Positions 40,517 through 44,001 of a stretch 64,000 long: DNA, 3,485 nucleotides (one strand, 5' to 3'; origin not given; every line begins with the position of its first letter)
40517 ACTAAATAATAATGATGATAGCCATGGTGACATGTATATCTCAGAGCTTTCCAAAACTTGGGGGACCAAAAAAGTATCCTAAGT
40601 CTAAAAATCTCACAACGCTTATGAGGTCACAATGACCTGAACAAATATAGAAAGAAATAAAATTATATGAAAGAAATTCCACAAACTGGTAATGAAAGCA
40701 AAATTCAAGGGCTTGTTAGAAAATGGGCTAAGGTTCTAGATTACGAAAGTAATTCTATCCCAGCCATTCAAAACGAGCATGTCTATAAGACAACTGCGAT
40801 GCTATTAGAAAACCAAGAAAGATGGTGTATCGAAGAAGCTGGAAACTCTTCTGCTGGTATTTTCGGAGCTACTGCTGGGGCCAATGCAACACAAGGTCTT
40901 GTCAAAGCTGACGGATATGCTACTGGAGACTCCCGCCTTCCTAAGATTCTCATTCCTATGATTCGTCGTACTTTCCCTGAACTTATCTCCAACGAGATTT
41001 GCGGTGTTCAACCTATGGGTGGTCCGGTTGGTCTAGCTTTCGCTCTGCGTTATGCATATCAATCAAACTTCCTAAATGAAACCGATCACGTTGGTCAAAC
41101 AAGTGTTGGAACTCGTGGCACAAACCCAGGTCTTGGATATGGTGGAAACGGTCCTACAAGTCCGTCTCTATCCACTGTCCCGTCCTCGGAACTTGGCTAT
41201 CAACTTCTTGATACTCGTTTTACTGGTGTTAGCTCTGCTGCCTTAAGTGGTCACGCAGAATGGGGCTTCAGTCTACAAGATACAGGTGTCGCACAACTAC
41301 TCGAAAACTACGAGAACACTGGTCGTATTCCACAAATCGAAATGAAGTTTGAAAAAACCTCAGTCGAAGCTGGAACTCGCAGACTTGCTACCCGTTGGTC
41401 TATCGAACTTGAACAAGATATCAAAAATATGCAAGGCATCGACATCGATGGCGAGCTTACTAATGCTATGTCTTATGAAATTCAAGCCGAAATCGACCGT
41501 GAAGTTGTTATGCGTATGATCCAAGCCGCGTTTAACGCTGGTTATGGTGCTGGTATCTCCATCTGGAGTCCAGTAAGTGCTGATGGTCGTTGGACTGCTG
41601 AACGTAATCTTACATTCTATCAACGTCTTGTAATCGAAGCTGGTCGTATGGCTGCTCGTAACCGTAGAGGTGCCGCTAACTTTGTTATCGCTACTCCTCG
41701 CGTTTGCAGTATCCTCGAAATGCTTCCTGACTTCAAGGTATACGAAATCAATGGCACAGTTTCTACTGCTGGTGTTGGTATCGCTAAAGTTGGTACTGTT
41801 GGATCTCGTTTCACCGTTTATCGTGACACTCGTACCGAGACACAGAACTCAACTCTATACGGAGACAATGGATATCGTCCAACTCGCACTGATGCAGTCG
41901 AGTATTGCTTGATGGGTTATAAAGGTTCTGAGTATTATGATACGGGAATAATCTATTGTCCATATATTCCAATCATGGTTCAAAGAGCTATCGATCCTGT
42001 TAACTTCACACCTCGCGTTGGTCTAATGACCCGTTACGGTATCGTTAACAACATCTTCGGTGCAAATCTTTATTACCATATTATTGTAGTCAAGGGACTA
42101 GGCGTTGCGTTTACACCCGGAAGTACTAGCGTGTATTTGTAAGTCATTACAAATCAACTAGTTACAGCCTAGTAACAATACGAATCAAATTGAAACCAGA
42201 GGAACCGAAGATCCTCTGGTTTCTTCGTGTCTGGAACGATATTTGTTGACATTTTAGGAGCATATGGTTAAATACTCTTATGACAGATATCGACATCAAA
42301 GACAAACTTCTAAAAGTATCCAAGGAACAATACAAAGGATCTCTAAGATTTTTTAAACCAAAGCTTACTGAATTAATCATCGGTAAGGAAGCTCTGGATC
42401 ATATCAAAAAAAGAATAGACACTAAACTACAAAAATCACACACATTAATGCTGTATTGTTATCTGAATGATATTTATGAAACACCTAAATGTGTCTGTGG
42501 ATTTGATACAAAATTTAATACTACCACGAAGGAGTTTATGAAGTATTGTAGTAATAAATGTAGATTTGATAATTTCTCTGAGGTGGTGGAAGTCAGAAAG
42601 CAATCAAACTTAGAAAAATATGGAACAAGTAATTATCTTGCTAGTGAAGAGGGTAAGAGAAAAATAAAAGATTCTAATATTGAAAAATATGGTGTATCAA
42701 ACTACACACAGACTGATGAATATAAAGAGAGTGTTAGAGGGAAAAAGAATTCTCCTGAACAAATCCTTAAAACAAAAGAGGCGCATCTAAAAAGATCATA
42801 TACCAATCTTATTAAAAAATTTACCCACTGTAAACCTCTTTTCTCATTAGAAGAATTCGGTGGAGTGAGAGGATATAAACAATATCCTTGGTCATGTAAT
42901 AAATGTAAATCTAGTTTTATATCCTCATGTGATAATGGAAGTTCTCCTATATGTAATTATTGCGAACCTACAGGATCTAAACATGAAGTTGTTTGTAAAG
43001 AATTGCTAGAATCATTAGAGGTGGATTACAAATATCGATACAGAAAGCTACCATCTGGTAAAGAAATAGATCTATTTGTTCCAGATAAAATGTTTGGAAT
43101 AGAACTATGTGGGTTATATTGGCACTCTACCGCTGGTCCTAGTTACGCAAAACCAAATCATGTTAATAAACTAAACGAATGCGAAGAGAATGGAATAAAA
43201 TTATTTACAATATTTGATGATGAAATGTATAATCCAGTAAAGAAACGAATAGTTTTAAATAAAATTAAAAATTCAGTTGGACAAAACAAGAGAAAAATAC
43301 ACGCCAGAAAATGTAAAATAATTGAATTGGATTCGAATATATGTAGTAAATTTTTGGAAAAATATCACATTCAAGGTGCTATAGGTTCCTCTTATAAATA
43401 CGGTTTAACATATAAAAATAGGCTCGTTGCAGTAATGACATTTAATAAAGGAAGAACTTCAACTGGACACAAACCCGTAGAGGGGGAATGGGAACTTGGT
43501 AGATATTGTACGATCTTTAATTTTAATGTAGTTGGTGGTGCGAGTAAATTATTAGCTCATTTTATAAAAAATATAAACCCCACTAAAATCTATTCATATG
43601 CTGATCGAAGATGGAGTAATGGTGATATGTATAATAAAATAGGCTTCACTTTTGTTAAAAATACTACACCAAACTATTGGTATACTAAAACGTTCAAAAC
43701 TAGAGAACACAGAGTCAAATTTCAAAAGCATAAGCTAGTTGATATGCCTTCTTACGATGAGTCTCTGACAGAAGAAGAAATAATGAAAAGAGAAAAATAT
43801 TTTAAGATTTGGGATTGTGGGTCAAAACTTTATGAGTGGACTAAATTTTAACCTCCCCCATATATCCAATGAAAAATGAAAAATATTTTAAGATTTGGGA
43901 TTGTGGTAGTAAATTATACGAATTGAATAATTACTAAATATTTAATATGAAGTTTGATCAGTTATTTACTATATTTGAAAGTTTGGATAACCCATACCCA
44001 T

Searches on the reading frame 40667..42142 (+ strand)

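Call 13: search_protein_families(library=phrogs, proteins=[window:40667-42142:+], max_evalue=0.00001)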
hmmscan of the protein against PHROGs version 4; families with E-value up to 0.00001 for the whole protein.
window:40667-42142:+ (491 aa): 2 families
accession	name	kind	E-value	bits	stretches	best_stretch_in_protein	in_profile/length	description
phrog_138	-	head and packaging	4.8e-82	277.3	1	15-464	5-410/444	major head protein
phrog_1014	-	unknown function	5.1e-06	26.3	1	219-396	317-490/567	-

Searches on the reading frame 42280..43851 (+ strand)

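Call 13: search_protein_families(library=phrogs, proteins=[window:42280-43851:+], max_evalue=0.00001)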
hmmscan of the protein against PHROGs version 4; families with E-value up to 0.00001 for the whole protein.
window:42280-43851:+ (523 aa): 4 families
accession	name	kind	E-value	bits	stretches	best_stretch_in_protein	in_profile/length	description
phrog_3339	-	DNA, RNA and nucleotide metabolism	7.8e-108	362.8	1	38-521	46-534/536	homing endonuclease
phrog_559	-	DNA, RNA and nucleotide metabolism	4.6e-82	277.7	1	68-522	153-601/607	HNH endonuclease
phrog_29804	-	unknown function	6.6e-42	145.1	1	223-518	243-528/534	-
phrog_12131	-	DNA, RNA and nucleotide metabolism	6.8e-06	26.4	1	71-179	55-162/313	homing endonuclease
